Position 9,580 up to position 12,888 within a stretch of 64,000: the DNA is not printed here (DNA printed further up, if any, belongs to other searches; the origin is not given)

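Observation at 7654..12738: Three-gene envelope-modification module between grpE and mltD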

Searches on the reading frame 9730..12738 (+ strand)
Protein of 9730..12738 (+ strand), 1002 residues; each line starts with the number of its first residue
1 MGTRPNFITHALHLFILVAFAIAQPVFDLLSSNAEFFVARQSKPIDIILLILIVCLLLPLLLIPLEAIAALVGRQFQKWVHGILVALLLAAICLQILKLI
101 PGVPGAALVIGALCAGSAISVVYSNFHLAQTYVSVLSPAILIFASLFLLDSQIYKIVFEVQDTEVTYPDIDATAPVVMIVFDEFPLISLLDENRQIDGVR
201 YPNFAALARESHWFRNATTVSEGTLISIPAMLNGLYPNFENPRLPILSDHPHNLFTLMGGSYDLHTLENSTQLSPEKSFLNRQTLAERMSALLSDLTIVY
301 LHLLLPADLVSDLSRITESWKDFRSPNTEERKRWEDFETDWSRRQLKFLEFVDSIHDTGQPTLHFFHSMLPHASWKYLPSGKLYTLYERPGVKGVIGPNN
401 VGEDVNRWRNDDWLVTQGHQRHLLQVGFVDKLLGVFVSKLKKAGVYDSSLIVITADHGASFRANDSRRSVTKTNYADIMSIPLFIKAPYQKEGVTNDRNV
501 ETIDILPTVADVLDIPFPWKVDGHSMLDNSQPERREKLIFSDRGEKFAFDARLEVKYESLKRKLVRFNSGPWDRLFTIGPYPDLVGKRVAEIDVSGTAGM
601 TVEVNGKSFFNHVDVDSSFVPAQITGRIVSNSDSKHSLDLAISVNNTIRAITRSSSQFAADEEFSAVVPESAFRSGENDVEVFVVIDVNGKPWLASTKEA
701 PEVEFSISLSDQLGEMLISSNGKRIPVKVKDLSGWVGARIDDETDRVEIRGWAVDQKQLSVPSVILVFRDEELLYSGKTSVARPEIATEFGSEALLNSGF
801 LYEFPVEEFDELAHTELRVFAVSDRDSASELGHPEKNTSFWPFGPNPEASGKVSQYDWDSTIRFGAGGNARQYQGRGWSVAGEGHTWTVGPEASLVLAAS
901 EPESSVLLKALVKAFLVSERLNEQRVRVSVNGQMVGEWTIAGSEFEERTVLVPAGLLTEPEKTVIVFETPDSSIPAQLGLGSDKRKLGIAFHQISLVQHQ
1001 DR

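Call 3: search_protein_families(library=pfam, proteins=[window:9730-12738:+], max_evalue=0.1)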
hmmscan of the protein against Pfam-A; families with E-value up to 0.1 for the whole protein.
window:9730-12738:+ (1002 aa): 5 families
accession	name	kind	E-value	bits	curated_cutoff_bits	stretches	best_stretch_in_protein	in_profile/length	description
PF00884.28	Sulfatase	-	4e-21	76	25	1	201-515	26-301/301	Sulfatase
PF01663.27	Phosphodiest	-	0.0002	21.5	23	1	425-461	187-223/342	Type I phosphodiesterase / nucleotide pyrophosphatase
PF16347.10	SGSH_C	-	0.0028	18.3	29.3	1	475-533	12-71/154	N-sulphoglucosamine sulphohydrolase, C-terminal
PF02995.22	DUF229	-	0.047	12.8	25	1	416-463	300-347/496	Protein of unknown function (DUF229)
PF16841.11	CBM60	-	0.099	13.6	28.2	0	923-967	13-55/91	Ca-dependent carbohydrate-binding module xylan-binding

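Call 4: search_protein_families(library=ncbifam, proteins=[window:9730-12738:+], max_evalue=0.1)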
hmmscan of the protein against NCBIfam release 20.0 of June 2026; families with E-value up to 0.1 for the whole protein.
window:9730-12738:+ (1002 aa): 8 families
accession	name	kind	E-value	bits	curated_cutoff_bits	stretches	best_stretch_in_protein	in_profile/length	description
NF045661.1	HdlasePehA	equivalog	2.3e-13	49.6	900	1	428-534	290-396/506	phosphoric/sulfuric ester hydrolase PehA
NF010322.0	PRK13759.1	equivalog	1.5e-12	46.7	481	1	421-529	269-379/486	arylsulfatase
NF053595.1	LptchSynLtaSGpos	equivalog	8.5e-09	34.5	970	1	427-515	435-528/626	lipoteichoic acid synthase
TIGR03417.1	chol_sulfatase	equivalog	4.5e-08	32.4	433.45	1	416-538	249-372/500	choline-sulfatase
TIGR01307.1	pgm_bpd_ind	equivalog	0.00072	18.1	330.65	1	425-527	410-504/504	2,3-bisphosphoglycerate-independent phosphoglycerate mutase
NF009027.0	PRK12363.1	equivalog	0.0018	17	572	1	422-533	357-462/703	phosphoglycerol transferase I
NF038282.1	LapC_YejM_PbgA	exception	0.0087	14.4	825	1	421-492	413-480/584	LPS biosynthesis-modulating metalloenzyme YejM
NF051873.1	AlkPhosPhoY32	equivalog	0.018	13.5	1000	0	495-524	505-536/539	alkaline phosphatase PhoY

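Call 5: find_homologous_proteins(query=window:9730-12738:+)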
Query window:9730-12738:+ (1002 aa): 2381 proteins with E <= 0.001 among 8000 candidates; the best 120 are listed.
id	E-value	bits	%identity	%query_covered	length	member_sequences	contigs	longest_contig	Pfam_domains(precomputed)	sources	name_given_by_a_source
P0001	0.0e+0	2266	100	100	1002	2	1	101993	PF00884.29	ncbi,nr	ncbi:MAG: sulfatase-like hydrolase/transferase [Acidobacteriota bacterium]|nr:sulfatase-like hydrola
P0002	0.0e+0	1014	48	99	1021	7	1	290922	PF00884.29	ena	-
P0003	1.0e-276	939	46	99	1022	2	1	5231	PF00884.29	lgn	-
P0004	2.7e-271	921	46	98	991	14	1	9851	PF01663.28,PF00884.29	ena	-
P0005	3.0e-271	921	44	100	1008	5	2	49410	PF00884.29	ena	-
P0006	1.9e-268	911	52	85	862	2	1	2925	PF01663.28,PF00884.29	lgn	-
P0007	2.5e-264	898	43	100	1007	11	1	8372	PF01663.28,PF00884.29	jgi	-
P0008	7.1e-261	886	44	100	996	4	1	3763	PF01663.28,PF00884.29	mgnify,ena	mgnify:CR=1 FL=1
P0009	1.6e-258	879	45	98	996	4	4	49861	PF01663.28,PF00884.29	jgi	jgi:hypothetical protein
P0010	6.0e-258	877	43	99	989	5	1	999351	PF01663.28,PF00884.29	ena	-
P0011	1.4e-257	875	49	73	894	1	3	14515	PF00884.29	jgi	jgi:Sulfatase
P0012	4.6e-257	874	44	97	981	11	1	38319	PF01663.28,PF00884.29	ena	-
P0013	2.1e-256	872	43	99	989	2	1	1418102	PF01663.28,PF00884.29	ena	-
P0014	6.6e-256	870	50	70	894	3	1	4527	PF00884.29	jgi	jgi:Sulfatase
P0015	1.0e-255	869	43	99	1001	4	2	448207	PF01663.28,PF00884.29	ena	-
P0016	7.9e-255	866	43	99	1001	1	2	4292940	PF01663.28,PF00884.29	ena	-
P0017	2.7e-253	861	43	99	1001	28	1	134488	PF01663.28,PF00884.29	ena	-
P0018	3.2e-252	858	43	99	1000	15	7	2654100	PF01663.28,PF00884.29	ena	-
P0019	5.7e-252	857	43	99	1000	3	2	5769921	PF01663.28,PF00884.29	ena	-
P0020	1.4e-250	852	42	99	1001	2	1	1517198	PF01663.28,PF00884.29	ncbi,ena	-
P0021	3.7e-249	848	43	99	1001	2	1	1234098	PF01663.28,PF00884.29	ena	-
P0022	2.5e-248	845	50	83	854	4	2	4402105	PF00884.29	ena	-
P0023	2.1e-246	839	42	99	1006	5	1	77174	PF01663.28,PF00884.29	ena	-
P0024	2.1e-246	838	42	99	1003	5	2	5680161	PF01663.28,PF00884.29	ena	-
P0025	6.4e-246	837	43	99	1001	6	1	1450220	PF01663.28,PF00884.29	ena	-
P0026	3.8e-245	834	43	99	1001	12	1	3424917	PF00884.29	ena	-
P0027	1.4e-244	832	41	99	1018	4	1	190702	PF01663.28,PF00884.29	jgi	jgi:hypothetical protein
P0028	4.9e-244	831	46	83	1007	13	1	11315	PF01663.28,PF00884.29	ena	-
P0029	1.5e-242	826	41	99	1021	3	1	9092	PF01663.28,PF00884.29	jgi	jgi:hypothetical protein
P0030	3.0e-242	825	48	83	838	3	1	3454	PF00884.29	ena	-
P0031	3.8e-241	821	45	83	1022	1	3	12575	PF00884.29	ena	-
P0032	8.4e-241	820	49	69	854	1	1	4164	PF00884.29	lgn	-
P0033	2.1e-240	819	44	83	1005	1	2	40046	PF01663.28,PF00884.29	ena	-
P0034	4.4e-240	818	47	84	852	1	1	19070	PF01663.28,PF00884.29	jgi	jgi:hypothetical protein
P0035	4.1e-239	814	47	77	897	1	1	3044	PF01663.28,PF00884.29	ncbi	ncbi:MAG: sulfatase-like hydrolase/transferase, partial [Thermodesulfobacteriota bacterium]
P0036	5.6e-239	814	44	84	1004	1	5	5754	PF00884.29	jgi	jgi:hypothetical protein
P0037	1.3e-237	809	45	83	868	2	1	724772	PF01663.28,PF00884.29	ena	-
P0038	2.4e-237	809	48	84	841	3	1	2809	PF00884.29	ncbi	-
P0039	7.9e-237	807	43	83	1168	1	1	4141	PF01663.28,PF00884.29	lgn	-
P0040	2.5e-236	805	47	84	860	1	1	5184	PF00884.29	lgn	-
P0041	1.6e-233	796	46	83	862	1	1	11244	PF00884.29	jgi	jgi:sulfatase-like protein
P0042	3.2e-233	795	46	84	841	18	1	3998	PF00884.29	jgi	jgi:hypothetical protein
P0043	5.2e-233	794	47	84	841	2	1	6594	PF01663.28,PF00884.29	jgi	-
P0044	8.1e-233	794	47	84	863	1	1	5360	PF01663.28,PF00884.29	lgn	-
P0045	8.7e-233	793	47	83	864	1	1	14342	PF00884.29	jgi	jgi:hypothetical protein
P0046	1.5e-232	793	46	83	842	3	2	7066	PF01663.28,PF00884.29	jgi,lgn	-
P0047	2.6e-232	792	45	83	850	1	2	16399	PF01663.28,PF00884.29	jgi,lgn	-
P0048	5.9e-232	791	40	99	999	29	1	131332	PF01663.28,PF00884.29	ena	-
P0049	1.0e-231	790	47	87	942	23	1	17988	PF01663.28,PF00884.29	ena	-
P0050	2.5e-231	789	47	68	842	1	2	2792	PF00884.29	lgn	-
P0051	1.1e-230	786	47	83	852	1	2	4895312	PF00884.29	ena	-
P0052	5.3e-230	784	47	70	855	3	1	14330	PF00884.29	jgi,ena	jgi:hypothetical protein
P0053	6.0e-230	784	45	84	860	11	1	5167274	PF01663.28,PF00884.29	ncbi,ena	-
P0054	2.5e-229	782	46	83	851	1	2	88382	PF01663.28,PF00884.29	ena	-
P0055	2.6e-229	782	48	68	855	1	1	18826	PF01663.28,PF00884.29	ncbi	-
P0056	4.2e-229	781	43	83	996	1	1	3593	PF01663.28,PF00884.29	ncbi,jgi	-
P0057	4.7e-229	781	48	81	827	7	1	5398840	PF01663.28,PF00884.29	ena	-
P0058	6.1e-229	781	48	82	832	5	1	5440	PF01663.28,PF00884.29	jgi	jgi:hypothetical protein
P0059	8.1e-229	780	45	83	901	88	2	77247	PF01663.28,PF00884.29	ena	-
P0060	2.8e-228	778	47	84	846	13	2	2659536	PF01663.28,PF00884.29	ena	-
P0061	3.8e-228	778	48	82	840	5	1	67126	PF01663.28,PF00884.29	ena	-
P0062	1.2e-227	776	45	84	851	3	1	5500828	PF01663.28,PF00884.29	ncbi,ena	-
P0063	3.1e-227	775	45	83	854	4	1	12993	PF01663.28,PF00884.29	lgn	-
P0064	3.3e-227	775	42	83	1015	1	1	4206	PF01663.28,PF00884.29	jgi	jgi:hypothetical protein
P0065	4.8e-227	774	46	83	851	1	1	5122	PF01663.28,PF00884.29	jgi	-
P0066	8.9e-227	774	44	83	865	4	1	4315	PF00884.29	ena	-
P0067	1.1e-226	773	45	84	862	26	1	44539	PF01663.28,PF00884.29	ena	-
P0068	1.2e-226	773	46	83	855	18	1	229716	PF01663.28,PF00884.29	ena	-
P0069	1.2e-226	773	45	84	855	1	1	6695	PF00884.29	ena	-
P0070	1.2e-225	770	45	83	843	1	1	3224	PF01663.28,PF00884.29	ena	-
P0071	2.3e-225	769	49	52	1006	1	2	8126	PF01663.28,PF00884.29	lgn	-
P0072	2.5e-225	769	45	83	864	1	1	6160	PF00884.29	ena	-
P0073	3.2e-225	768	46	84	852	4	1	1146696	PF01663.28,PF00884.29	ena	-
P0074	3.6e-225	768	45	84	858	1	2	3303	PF01663.28,PF00884.29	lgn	-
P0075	3.7e-225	768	45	84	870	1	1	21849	PF01663.28,PF00884.29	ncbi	-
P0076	7.0e-225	767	45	84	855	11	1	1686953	PF01663.28,PF00884.29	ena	-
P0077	1.3e-224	766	46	82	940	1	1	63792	PF01663.28,PF00884.29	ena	-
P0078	4.0e-224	765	42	83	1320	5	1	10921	PF00884.29,PF03009.24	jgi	-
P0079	5.2e-224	764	45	83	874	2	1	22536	PF01663.28,PF00884.29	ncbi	-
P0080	5.3e-224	764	47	82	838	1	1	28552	PF01663.28,PF00884.29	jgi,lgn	jgi:hypothetical protein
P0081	7.5e-224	764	45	83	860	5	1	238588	PF01663.28,PF00884.29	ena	-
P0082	9.7e-224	763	43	84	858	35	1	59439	PF00884.29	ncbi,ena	-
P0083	1.1e-223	763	44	85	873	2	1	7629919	PF01663.28,PF00884.29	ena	-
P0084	1.1e-223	763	45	83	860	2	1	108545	PF01663.28,PF00884.29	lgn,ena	-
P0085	2.4e-223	762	44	83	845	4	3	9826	PF00884.29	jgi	jgi:hypothetical protein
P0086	4.6e-223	761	46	70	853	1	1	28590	PF00884.29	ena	-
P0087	1.6e-222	759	44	85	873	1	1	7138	PF00884.29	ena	-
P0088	1.6e-222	759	45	83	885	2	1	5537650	PF01663.28,PF00884.29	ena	-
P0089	1.1e-221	757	45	84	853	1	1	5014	PF01663.28,PF00884.29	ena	-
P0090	1.5e-221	756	45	84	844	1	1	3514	PF01663.28,PF00884.29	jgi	jgi:hypothetical protein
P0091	2.6e-221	755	44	84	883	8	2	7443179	PF01663.28,PF00884.29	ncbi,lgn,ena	-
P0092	3.7e-221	755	44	82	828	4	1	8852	PF01663.28,PF00884.29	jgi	jgi:hypothetical protein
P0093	4.8e-221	755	45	83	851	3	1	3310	PF01663.28,PF00884.29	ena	-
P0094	4.8e-221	755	44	84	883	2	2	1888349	PF01663.28,PF00884.29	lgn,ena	-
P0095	1.0e-220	754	38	99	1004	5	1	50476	PF01663.28,PF00884.29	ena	-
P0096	1.2e-220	753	45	83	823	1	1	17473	PF01663.28,PF00884.29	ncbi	-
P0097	1.4e-220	753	44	83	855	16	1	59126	PF01663.28,PF00884.29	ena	-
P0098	4.2e-220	751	40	99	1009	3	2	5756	PF00884.29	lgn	-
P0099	4.8e-220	751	45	85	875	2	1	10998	PF01663.28,PF00884.29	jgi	jgi:hypothetical protein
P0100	7.1e-220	751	44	69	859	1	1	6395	PF00884.29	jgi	-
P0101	1.9e-219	749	44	83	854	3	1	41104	PF01663.28,PF00884.29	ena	-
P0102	5.0e-219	748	44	83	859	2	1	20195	PF01663.28,PF00884.29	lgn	-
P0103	7.2e-219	747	44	83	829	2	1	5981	PF01663.28,PF16347.11,PF00884.29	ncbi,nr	ncbi:MAG: sulfatase-like hydrolase/transferase [Deltaproteobacteria bacterium]|nr:sulfatase-like hyd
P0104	8.8e-219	747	47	67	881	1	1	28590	PF00884.29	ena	-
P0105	2.9e-218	745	45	83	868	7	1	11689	PF00884.29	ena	-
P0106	3.0e-218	745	44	85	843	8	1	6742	PF01663.28,PF00884.29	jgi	-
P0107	3.6e-218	745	44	84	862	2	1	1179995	PF01663.28,PF00884.29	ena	-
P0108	7.0e-218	744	45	83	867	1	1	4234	PF01663.28,PF00884.29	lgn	-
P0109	7.5e-218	744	46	83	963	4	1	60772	PF01663.28,PF00884.29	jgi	jgi:hypothetical protein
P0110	1.3e-217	743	43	84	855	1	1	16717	PF01663.28,PF00884.29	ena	-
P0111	6.2e-217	741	44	83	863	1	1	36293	PF01663.28,PF00884.29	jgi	jgi:hypothetical protein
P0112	5.0e-216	738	43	83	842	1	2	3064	PF01663.28,PF00884.29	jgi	jgi:hypothetical protein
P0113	6.6e-216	738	47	65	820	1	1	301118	PF00884.29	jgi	jgi:hypothetical protein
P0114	8.4e-216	737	40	83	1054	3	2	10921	PF01663.28,PF00884.29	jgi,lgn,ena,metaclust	metaclust:\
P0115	1.6e-215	736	45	83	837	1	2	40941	PF01663.28,PF00884.29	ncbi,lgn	ncbi:MAG: sulfatase-like hydrolase/transferase [Candidatus Scalinduaceae bacterium]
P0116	2.2e-215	736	44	85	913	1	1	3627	PF01663.28,PF00884.29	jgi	jgi:hypothetical protein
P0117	6.4e-215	734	46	83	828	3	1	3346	PF01663.28,PF00884.29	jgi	jgi:hypothetical protein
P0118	9.4e-215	734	44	70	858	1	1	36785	PF01663.28,PF00884.29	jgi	-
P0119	3.6e-214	732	50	68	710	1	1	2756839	PF01663.28,PF00884.29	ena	-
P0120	3.7e-214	732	43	83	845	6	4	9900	PF00884.29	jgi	jgi:hypothetical protein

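Call 7: find_encoding_contigs(protein=P0001, flank=10000, max_places=3)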
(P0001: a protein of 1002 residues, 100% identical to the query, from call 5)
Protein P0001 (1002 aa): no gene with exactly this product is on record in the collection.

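Call 9: find_encoding_contigs(protein=P0002, flank=8000, max_places=2)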
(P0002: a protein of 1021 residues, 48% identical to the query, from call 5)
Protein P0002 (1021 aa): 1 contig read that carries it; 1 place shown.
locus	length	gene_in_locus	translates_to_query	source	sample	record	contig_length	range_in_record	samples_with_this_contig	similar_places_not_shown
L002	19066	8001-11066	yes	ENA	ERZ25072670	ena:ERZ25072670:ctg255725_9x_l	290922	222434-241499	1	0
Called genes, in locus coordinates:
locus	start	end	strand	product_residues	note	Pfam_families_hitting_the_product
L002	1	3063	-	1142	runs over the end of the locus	PF05977:MFS_3, PF07690:MFS_1, PF01553:Acyltransferase, PF00501:AMP-binding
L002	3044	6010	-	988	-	PF01041:DegT_DnrJ_EryC1, PF01266:DAO, PF13450:NAD_binding_8 (weak)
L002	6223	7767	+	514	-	PF00158:Sigma54_activat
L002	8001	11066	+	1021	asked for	PF00884:Sulfatase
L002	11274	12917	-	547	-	PF13181:TPR_8 (faint), PF13432:TPR_16 (faint), PF07719:TPR_2 (faint), PF14559:TPR_19 (faint)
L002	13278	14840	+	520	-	PF01590:GAF, PF13492:GAF_3 (faint), PF01966:HD (weak), PF13487:HD_5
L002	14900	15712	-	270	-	PF01435:Peptidase_M48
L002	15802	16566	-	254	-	PF00132:Hexapep, PF25084:LbH_EIF2B (weak), PF25087:GMPPB_C (weak), PF13720:Acetyltransf_11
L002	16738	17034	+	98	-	-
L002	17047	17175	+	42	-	-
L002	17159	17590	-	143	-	PF00383:dCMP_cyt_deam_1, PF14437:MafB19-deam, PF14439:Bd3614-deam (faint)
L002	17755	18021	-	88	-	-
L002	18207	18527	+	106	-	PF01521:Fe-S_biosyn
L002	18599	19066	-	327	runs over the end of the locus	PF04055:Radical_SAM, PF06463:Mob_synth_C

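Call 10: find_encoding_contigs(protein=P0016, flank=8000, max_places=2)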
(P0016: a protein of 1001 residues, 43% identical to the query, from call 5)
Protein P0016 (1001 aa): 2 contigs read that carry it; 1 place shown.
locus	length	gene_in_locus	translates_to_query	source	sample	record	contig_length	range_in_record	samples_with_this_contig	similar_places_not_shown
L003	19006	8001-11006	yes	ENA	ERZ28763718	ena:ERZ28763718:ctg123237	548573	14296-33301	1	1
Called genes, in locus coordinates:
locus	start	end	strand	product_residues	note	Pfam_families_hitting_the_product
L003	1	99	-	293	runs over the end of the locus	PF01261:AP_endonuc_2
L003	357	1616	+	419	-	PF01494:FAD_binding_3, PF03486:HI0933_like (faint), PF04820:Trp_halogenase (faint), PF05834:Lycopene_cycl (weak), PF07992:Pyr_redox_2 (faint), PF13450:NAD_binding_8 (weak), PF01266:DAO (weak), PF08491:SE (weak)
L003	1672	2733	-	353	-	PF00962:A_deaminase, PF19326:AMP_deaminase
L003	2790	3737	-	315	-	PF00392:GntR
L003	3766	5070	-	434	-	PF02403:Seryl_tRNA_N, PF00587:tRNA-synt_2b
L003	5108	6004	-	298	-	PF00483:NTP_transferase, PF12804:NTP_transf_3 (faint)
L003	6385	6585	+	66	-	-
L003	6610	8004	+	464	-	-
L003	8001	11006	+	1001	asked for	PF01663:Phosphodiest (faint), PF00884:Sulfatase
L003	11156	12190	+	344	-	PF00316:FBPase, PF18913:FBPase_C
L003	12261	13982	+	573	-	PF02368:Big_2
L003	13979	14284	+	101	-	-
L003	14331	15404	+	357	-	PF21783:YNCE (faint), PF24684:Vgb_lyase (weak)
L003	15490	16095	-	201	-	PF00081:Sod_Fe_N, PF02777:Sod_Fe_C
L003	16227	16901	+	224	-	PF02190:LON_substr_bdg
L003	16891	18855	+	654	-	PF01433:Peptidase_M1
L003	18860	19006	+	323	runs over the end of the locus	-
